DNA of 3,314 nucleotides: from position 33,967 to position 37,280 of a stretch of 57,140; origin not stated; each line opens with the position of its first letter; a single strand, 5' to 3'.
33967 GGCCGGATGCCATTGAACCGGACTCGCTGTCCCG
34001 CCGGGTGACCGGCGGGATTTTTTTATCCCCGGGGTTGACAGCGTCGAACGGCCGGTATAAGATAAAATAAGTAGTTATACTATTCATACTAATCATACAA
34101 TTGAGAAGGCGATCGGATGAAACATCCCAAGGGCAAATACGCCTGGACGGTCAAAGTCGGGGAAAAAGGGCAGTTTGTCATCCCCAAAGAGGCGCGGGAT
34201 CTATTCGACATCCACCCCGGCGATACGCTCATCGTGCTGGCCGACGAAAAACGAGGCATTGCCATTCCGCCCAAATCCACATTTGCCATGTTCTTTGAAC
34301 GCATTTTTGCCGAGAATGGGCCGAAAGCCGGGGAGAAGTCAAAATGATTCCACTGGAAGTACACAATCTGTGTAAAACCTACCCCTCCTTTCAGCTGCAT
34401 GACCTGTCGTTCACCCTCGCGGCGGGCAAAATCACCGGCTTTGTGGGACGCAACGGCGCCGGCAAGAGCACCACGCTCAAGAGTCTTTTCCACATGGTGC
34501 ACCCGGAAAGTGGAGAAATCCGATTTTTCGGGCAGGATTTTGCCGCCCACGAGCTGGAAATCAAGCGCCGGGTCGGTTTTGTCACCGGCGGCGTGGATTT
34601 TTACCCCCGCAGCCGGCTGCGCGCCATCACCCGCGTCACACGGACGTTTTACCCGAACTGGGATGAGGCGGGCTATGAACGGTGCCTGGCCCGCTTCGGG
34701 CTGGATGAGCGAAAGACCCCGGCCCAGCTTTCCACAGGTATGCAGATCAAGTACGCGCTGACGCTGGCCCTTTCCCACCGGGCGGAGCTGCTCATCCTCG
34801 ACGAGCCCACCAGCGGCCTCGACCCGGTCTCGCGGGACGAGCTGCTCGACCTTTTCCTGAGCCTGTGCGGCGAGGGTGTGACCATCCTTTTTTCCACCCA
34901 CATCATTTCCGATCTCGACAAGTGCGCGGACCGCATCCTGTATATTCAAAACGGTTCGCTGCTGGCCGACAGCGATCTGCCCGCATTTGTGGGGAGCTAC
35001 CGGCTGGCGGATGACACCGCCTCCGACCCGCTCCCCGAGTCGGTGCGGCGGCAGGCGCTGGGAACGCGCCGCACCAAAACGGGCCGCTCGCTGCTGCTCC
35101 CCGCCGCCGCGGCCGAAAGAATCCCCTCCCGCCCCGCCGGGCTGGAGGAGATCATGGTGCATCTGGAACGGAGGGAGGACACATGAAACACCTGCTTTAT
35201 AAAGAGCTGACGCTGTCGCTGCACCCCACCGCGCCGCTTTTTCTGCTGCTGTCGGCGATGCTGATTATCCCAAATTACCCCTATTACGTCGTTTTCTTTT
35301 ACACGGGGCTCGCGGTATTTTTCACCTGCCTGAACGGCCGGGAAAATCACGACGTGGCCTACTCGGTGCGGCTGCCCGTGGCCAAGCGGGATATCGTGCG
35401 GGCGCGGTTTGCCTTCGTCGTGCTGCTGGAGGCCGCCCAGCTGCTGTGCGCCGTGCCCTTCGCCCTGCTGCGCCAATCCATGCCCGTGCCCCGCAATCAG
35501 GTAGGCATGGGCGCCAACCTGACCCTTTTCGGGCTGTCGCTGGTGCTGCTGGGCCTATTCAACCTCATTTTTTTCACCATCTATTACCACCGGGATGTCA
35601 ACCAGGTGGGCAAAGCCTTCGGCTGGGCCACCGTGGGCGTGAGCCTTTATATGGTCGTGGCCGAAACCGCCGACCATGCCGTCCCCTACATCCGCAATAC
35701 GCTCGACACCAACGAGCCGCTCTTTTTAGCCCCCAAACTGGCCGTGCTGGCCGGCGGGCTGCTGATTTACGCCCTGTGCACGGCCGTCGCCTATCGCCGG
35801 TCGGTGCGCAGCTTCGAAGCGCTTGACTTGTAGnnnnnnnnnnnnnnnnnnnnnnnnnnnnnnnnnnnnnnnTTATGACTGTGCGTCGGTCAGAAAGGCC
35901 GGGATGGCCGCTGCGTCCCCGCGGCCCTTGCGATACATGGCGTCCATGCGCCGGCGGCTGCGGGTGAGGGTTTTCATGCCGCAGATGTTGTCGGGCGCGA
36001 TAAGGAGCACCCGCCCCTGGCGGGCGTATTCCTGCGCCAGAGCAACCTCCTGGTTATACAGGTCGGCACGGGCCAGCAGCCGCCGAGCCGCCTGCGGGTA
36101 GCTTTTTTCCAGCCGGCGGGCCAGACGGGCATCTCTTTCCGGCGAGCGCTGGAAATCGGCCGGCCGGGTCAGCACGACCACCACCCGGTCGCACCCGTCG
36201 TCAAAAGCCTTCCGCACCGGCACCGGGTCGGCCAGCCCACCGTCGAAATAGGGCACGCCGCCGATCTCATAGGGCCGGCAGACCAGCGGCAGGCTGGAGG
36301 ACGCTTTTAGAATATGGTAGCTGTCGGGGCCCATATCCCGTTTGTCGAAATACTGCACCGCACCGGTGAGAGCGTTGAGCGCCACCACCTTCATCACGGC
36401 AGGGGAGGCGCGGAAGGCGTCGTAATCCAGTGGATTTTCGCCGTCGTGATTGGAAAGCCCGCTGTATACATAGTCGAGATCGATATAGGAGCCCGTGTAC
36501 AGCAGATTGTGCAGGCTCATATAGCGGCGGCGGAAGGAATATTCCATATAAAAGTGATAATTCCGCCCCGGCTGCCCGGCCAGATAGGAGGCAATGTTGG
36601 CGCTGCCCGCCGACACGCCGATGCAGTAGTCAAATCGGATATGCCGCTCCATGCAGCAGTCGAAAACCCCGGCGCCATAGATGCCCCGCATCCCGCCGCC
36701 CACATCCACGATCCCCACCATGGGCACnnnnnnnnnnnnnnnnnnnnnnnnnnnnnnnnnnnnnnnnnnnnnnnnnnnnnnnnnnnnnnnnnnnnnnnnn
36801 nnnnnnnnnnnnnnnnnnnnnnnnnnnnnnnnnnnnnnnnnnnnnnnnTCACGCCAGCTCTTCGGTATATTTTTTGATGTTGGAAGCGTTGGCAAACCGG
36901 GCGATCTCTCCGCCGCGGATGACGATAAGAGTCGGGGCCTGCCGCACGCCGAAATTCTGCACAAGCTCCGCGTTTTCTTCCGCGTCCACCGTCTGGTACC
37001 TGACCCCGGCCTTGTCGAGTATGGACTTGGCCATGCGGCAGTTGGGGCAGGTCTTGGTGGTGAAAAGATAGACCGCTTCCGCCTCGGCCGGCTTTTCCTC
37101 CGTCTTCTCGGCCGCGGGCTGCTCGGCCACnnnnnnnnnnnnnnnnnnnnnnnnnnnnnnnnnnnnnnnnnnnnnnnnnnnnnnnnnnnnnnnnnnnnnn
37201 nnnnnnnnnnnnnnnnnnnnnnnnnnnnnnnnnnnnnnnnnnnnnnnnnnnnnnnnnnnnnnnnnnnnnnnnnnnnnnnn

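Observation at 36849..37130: Class III ribonucleotide reductase with a fused C-terminal glutaredoxin/NrdH-like domain and no adjacent activase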

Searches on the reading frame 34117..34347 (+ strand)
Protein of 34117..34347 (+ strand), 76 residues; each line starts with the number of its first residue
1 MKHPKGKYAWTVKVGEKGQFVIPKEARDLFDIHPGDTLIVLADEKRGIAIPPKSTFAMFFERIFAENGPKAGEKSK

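Call 46: search_protein_families(library=pfam, proteins=[window:34117-34347:+], max_evalue=0.001)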
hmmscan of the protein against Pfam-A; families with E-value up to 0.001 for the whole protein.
window:34117-34347:+ (76 aa): 1 family
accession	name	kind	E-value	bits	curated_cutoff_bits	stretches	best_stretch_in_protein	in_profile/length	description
PF04014.23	MazE_antitoxin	-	4e-09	36.7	24.7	1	11-54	1-44/48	Antidote-toxin recognition MazE, bacterial antitoxin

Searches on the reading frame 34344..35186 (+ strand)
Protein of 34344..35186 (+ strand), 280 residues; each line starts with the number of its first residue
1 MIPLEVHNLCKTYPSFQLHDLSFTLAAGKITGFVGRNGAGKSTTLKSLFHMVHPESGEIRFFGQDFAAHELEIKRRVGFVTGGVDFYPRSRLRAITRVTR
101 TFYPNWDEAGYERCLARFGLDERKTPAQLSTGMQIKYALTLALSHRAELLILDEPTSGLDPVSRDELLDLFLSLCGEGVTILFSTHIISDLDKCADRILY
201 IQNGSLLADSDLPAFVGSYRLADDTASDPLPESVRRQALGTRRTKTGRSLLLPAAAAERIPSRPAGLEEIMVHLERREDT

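Call 46: search_protein_families(library=pfam, proteins=[window:34344-35186:+], max_evalue=0.001)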
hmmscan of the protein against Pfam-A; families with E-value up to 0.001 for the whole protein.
window:34344-35186:+ (280 aa): 3 families
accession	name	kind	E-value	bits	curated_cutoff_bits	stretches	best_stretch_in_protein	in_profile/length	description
PF00005.33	ABC_tran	-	5.2e-26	92.3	25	1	18-157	1-137/137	ABC transporter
PF13304.12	AAA_21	-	1.6e-17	64.9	27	1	125-186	234-298/304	AAA domain, putative AbiEii toxin, Type IV TA system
PF13476.12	AAA_23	-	0.00021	22.5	27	1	15-76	9-68/201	AAA domain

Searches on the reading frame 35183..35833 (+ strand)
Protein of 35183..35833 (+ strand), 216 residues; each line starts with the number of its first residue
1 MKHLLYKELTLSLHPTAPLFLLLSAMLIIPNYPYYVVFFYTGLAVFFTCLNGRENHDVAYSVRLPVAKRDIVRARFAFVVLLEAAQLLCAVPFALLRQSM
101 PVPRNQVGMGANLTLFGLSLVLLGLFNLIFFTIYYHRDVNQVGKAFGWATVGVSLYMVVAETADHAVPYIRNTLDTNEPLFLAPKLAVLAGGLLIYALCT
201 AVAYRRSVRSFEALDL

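Call 46: search_protein_families(library=pfam, proteins=[window:35183-35833:+], max_evalue=0.001)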
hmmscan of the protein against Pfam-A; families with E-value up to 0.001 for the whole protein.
window:35183-35833:+ (216 aa): 1 family
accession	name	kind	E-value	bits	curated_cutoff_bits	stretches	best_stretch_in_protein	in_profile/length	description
PF13346.12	ABC2_membrane_5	-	1.2e-12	48.3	25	1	3-211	1-204/205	ABC-2 family transporter protein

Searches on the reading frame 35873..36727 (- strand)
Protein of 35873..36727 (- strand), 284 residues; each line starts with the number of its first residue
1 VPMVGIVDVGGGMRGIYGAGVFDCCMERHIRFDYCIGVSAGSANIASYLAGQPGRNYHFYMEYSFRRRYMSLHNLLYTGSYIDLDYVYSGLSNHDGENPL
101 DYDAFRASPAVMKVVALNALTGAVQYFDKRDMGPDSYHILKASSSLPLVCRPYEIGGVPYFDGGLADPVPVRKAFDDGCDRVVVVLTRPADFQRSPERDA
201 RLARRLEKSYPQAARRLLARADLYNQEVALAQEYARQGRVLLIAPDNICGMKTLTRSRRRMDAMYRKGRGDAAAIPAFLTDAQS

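Call 3: search_protein_families(library=pfam, proteins=[window:35873-36727:-], max_evalue=0.01)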
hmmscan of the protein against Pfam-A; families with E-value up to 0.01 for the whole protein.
window:35873-36727:- (284 aa): 2 families
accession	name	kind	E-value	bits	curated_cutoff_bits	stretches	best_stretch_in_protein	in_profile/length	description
PF01734.28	Patatin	-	2.4e-22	80.5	27.7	1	10-174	5-190/191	Patatin-like phospholipase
PF19890.4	DUF6363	-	3.6e-09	36.7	26.4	1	210-273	1-64/75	Domain of unknown function (DUF6363)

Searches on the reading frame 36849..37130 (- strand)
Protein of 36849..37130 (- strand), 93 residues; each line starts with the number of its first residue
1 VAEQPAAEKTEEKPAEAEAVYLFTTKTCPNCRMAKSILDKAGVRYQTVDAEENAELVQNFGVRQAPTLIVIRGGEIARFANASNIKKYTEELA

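Call 4: search_protein_families(library=ncbifam, proteins=[window:36849-37130:-], max_evalue=0.01)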
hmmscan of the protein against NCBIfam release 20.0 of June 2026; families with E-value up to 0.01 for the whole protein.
window:36849-37130:- (93 aa): 19 families
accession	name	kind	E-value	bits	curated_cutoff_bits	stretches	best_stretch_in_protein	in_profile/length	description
TIGR02196.1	GlrX_YruB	hypoth_equivalog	7.9e-09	35.9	88.55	1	20-70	2-56/74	glutaredoxin-like protein, YruB-family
TIGR02194.1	GlrX_NrdH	subfamily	3.2e-07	30.5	85.75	1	20-69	1-53/72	glutaredoxin-like protein NrdH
TIGR02181.1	GRX_bact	equivalog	8e-07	29.2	90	1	20-60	1-41/80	glutaredoxin 3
TIGR02200.1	GlrX_actino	hypoth_equivalog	9.4e-07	29.2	89.5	1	21-55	3-37/77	mycoredoxin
NF041212.1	Uxx_star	subfamily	1.3e-06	28.6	66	1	20-59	1-40/70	Uxx-star family glutaredoxin-like (seleno)protein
TIGR01068.1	thioredoxin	equivalog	3e-06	27.3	96.8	1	19-78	17-82/101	thioredoxin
TIGR00411.1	redox_disulf_1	equivalog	6.2e-06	26.2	92.75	1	20-70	3-59/82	MJ0307 family thioredoxin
NF007923.0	PRK10638.1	equivalog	6.6e-06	26.1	129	1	20-58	4-42/83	glutaredoxin 3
NF045501.1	HUGP_GUXX-star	exception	1.6e-05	24.6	325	1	9-59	156-206/236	HUGP/GUXX-star fusion selenoprotein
TIGR02187.2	PDO_seleno_TRX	equivalog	5.4e-05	22.6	185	1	20-76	132-193/209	protein disulfide oxidoreductase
TIGR02190.1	GlrX-dom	hypoth_equivalog_domain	0.00013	21.8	99.3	1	16-53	6-43/79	glutaredoxin-family domain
NF006898.0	PRK09381.1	equivalog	0.00017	21.9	138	1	19-79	24-90/109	thioredoxin TrxA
NF047338.1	gluta_UXX_star_3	exception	0.00027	21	97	1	20-58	1-39/70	UXX-star (seleno)protein family 3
TIGR01130.1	ER_PDI_fam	subfamily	0.00037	20.2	344.25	1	29-75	38-86/476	protein disulfide-isomerase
NF008229.0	PRK10996.1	equivalog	0.00065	19.4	125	1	40-82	82-124/141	thioredoxin TrxC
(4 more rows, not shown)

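Call 35: find_homologous_proteins(query=window:36852-37082:-, max_evalue=0.001)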
Query seq(77 aa) (77 aa): 178 proteins with E <= 0.001 among 178 candidates; the best 120 are listed.
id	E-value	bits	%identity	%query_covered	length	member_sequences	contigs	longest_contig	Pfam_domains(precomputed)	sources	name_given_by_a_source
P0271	6.7e-32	126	76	99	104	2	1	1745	PF00462.31,PF13192.13,PF00085.27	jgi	jgi:ribonucleoside-triphosphate reductase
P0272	3.2e-30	120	76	94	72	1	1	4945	PF00462.31,PF13192.13,PF00085.27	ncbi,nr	ncbi:MAG TPA: hypothetical protein DD433_00390, partial [Ruminococcaceae bacterium]|nr:hypothetical 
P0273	8.4e-24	100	76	81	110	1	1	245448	PF00462.31,PF00085.27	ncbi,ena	-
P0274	9.2e-24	100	61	83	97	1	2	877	PF00462.31,PF13192.13,PF00085.27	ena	-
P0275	1.2e-23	100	68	90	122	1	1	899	PF00462.31,PF00085.27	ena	-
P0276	2.6e-23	99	62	90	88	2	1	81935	PF00462.31,PF13192.13,PF00085.27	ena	-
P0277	3.6e-23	98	61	92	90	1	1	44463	PF00462.31,PF13192.13,PF00085.27,PF05768.21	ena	-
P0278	5.4e-23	98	64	95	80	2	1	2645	PF00462.31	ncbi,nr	ncbi:MAG: glutaredoxin family protein, partial [Oscillospiraceae bacterium]|nr:glutaredoxin family p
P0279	2.6e-22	95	58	92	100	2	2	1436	PF00462.31,PF13192.13,PF00085.27,PF13098.14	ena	-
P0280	3.0e-22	95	65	90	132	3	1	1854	PF00462.31,PF13192.13,PF00085.27,PF13597.12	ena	-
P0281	3.3e-22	95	65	90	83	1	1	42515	PF00462.31,PF00085.27,PF13098.14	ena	-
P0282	3.6e-22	95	60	91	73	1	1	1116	PF00462.31,PF13192.13,PF00085.27,PF13417.13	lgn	-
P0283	4.8e-22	95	63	91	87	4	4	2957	PF00462.31,PF13192.13,PF00085.27,PF05768.21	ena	-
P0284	4.8e-22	95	65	92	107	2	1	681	PF00462.31,PF00085.27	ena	-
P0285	5.3e-22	94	62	92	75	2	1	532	PF00462.31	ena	-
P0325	6.7e-20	88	54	99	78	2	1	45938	PF00462.31,PF00085.27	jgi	jgi:glutaredoxin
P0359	6.4e-19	85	56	95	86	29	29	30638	PF00462.31,PF00085.27,PF13098.14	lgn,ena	-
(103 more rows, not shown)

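Call 37: find_encoding_contigs(protein=P0359, flank=5000, max_places=3)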
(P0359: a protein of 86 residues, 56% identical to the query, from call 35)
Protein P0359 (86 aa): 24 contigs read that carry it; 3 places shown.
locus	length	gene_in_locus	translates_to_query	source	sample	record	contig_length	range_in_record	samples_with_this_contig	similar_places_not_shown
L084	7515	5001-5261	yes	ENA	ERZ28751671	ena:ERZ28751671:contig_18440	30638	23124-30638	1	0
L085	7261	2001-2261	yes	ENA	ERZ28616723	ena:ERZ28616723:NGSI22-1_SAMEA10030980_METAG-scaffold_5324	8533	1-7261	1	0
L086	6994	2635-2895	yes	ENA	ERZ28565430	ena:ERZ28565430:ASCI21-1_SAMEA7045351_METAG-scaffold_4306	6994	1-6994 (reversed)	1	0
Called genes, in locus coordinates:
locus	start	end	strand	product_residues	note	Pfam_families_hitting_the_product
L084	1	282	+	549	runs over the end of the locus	PF02690:Na_Pi_cotrans, PF01895:PhoU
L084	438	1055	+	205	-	PF00300:His_Phos_1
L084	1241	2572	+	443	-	PF01943:Polysacc_synt (faint), PF01554:MatE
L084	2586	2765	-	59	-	-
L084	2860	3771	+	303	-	PF03477:ATP-cone, PF13597:NRDD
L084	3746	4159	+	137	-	PF13597:NRDD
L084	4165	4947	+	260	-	PF13597:NRDD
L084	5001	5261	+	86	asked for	PF00085:Thioredoxin (weak), PF13098:Thioredoxin_2 (faint), PF00462:Glutaredoxin (weak)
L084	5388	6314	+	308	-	PF00215:OMPdecase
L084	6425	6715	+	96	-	-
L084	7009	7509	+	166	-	PF22564:HAAS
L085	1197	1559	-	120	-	-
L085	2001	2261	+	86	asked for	PF00085:Thioredoxin (weak), PF13098:Thioredoxin_2 (faint), PF00462:Glutaredoxin (weak)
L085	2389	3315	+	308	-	PF00215:OMPdecase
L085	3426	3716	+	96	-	-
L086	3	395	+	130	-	?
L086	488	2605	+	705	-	-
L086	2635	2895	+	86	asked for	PF00085:Thioredoxin (weak), PF13098:Thioredoxin_2 (faint), PF00462:Glutaredoxin (weak)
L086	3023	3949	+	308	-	PF00215:OMPdecase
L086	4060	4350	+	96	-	-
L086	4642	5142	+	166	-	PF22564:HAAS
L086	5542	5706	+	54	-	-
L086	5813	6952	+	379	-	PF22020:RlmL_1st, PF13847:Methyltransf_31 (faint), PF02926:THUMP, PF01170:UPF0020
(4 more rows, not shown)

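Call 38: find_encoding_contigs(protein=P0325, flank=5000, max_places=2)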
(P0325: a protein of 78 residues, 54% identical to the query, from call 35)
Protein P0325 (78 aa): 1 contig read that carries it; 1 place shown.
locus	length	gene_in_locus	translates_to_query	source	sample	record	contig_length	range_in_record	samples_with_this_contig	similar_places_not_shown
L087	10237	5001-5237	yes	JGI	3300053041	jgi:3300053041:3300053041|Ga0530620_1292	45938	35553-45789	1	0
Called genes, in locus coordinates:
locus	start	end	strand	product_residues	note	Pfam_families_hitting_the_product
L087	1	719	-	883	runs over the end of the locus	PF02739:5_3_exonuc_N, PF01367:5_3_exonuc, PF00476:DNA_pol_A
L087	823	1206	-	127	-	-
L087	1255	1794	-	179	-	PF01569:PAP2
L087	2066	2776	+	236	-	PF13353:Fer4_12, PF04055:Radical_SAM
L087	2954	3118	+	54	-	PF03477:ATP-cone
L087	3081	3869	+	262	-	PF13597:NRDD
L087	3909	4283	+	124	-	PF13597:NRDD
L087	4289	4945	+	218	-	PF13597:NRDD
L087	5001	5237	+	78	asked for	PF00085:Thioredoxin (weak), PF00462:Glutaredoxin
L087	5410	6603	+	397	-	PF00155:Aminotran_1_2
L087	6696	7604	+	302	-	PF00890:FAD_binding_2, PF01134:GIDA (weak), PF01266:DAO, PF03486:HI0933_like (weak), PF07992:Pyr_redox_2, PF12831:FAD_oxidored, PF13450:NAD_binding_8, PF13738:Pyr_redox_3, +3 more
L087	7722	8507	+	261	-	PF00702:Hydrolase, PF13419:HAD_2, PF13242:Hydrolase_like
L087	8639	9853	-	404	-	PF07690:MFS_1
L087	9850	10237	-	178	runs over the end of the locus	?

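Call 50: predict_structure(alignment_id=A2)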
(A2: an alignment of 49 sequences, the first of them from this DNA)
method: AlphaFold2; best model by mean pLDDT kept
length: 77 residues; sequences in the alignment: 49
mean_pLDDT: 95.5   pTM: 0.84
mean pLDDT of the five models: 95.5, 95.4, 94.8, 94.1, 94.0
residues with pLDDT >= 90: 74; 70-90: 2; 50-70: 1; < 50: 0
segments of 3 or more residues with pLDDT < 50: none
pLDDT, mean of each block of 10 residues (from residue 1): 93 96 97 97 96 95 97 91
secondary structure, 60 per line:
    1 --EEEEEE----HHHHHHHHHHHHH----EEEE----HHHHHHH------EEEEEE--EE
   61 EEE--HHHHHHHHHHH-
elements in order: E3-8 H13-25 E30-33 H38-44 E51-56 E59-63 H66-76

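Call 54: fold_search(model_id=the predicted structure, library=pdb)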
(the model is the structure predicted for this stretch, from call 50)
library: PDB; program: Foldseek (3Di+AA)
matches with E <= 10: 1681; with E <= 0.001: 357
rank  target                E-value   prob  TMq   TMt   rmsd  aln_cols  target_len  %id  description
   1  4o32_A                4.0e-06  1.00  0.76  0.67   3.0        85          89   22  Structure of a malarial protein (released 2014-12-24)
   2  7vql                  5.2e-06  1.00  0.76  0.54   2.6        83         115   25  de novo designed based on 1r26 (released 2022-06-08)
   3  4o32_B                6.8e-06  1.00  0.76  0.66   3.3        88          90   23  Structure of a malarial protein (released 2014-12-24)
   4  2fa4_A                7.8e-06  1.00  0.76  0.59   2.5        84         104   23  Crystal Structure of Oxidized Form from Saccharomyces cerevisiae (released 2006-12-06)
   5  4el1_A                7.8e-06  1.00  0.70  0.15   3.7        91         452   23  Crystal structure of oxidized hPDI (abb'xa') (released 2013-04-10)
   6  6zmu_D                1.1e-05  1.00  0.80  0.60   2.3        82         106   22  Crystal structure of the germline-specific thioredoxin protein Deadhead (Thioredoxin-1) from Drospohila melanogaster,  (released 2020-10-21)
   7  4o32_C                1.1e-05  1.00  0.75  0.65   3.4        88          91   23  Structure of a malarial protein (released 2014-12-24)
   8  3pin_A                1.2e-05  1.00  0.77  0.60   2.6        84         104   24  Crystal structure of Mxr1 from Saccharomyces cerevisiae in complex with Trx2 (released 2011-02-23)
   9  2j23_A                1.2e-05  1.00  0.75  0.53   2.6        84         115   24  Cross-reactivity and crystal structure of Malassezia sympodialis Thioredoxin (Mala s 13), a member of a new pan-allerg (released 2006-11-22)
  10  7vqv                  1.3e-05  1.00  0.74  0.53   2.6        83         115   24  de novo design based on 1r26 (released 2022-06-08)
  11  3ul3_A                1.4e-05  1.00  0.75  0.58   3.0        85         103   22  Structural insights into thioredoxin-2: a component of malaria parasite protein secretion machinery (released 2011-12-14)
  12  7d6l                  1.6e-05  1.00  0.75  0.44   3.1        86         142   23  Crystal structure of Trx2 from D. radiodurans R1 (released 2021-10-13)
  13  6zmu_B                1.8e-05  1.00  0.78  0.60   2.4        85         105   21  Crystal structure of the germline-specific thioredoxin protein Deadhead (Thioredoxin-1) from Drospohila melanogaster,  (released 2020-10-21)
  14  3vfi                  2.1e-05  1.00  0.76  0.59   3.1        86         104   20  Crystal Structure of a Metagenomic Thioredoxin (released 2013-01-23)
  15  2oe3_B                2.7e-05  1.00  0.77  0.59   2.7        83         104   24  Crystal Structure of Mitochondrial Thioredoxin 3 from Saccharomyces cerevisiae (oxidized form) (released 2008-01-08)
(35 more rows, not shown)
